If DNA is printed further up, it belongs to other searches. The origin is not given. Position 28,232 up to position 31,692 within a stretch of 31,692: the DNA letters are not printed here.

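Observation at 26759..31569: The fibre shaft is built from at least six copies of a three-motif module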

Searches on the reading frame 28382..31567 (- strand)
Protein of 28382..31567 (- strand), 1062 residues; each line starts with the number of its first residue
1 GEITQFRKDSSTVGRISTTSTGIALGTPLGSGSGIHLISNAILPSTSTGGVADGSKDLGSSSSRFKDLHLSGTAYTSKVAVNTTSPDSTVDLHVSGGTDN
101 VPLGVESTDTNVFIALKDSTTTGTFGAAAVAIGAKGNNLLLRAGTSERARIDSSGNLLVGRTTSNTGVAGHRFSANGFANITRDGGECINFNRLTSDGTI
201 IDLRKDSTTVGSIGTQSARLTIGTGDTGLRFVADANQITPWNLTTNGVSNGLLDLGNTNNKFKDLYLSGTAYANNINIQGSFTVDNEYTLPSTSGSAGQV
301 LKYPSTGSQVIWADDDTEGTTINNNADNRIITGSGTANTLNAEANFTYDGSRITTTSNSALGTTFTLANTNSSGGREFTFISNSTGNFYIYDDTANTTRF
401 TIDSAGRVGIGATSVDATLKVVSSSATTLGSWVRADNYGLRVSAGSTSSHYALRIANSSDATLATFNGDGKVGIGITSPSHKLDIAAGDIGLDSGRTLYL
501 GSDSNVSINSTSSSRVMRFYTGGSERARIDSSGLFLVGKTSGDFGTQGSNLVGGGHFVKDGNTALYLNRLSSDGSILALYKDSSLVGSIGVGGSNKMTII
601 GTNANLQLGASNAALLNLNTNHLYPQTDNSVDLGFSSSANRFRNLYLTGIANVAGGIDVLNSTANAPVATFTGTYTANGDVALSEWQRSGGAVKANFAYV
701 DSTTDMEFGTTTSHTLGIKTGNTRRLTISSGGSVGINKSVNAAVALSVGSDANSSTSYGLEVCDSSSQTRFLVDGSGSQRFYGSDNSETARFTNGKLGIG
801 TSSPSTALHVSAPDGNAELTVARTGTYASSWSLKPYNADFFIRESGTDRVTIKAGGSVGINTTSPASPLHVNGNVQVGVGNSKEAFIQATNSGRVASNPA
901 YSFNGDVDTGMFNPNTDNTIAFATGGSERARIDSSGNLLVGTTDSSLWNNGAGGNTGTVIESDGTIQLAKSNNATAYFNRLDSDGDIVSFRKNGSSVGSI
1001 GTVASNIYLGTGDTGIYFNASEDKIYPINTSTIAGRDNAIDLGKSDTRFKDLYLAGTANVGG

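Call 67: find_related_loci(query=window:28382-31567:-, collection=viral_contigs, flank=3000)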
Query window:28382-31567:- (1062 aa) in viral_contigs; peptide patterns used: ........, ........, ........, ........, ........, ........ (x = any residue, [..] = any of these).
15 stretches matched a pattern; 13 encode a relative of the query (tblastn E <= 1e-3); 13 distinct loci.
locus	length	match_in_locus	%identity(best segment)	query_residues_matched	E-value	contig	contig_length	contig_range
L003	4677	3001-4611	40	1-1059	4e-68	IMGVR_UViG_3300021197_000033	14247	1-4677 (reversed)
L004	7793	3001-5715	37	1-1060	2e-63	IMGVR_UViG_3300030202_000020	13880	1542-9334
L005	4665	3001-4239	43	1-1061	1e-61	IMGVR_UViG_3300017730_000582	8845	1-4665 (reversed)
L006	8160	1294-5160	39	1-1062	1e-47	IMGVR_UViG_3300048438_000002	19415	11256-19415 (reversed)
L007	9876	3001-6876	42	206-732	2e-38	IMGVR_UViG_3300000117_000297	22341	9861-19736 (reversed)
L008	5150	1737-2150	55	792-936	3e-34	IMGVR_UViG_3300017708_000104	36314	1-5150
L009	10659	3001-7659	37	275-944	1e-32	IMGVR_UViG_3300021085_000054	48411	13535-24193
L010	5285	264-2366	36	1-1059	3e-30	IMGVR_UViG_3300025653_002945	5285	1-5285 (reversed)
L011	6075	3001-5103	36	1-1059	7e-30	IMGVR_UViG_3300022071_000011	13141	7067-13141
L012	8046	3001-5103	36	1-1059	7e-30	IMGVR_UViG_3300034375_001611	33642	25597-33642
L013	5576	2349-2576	68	863-936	3e-26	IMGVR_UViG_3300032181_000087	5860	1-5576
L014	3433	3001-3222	50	661-734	3e-15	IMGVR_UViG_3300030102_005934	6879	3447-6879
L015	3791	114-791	31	378-1053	8e-7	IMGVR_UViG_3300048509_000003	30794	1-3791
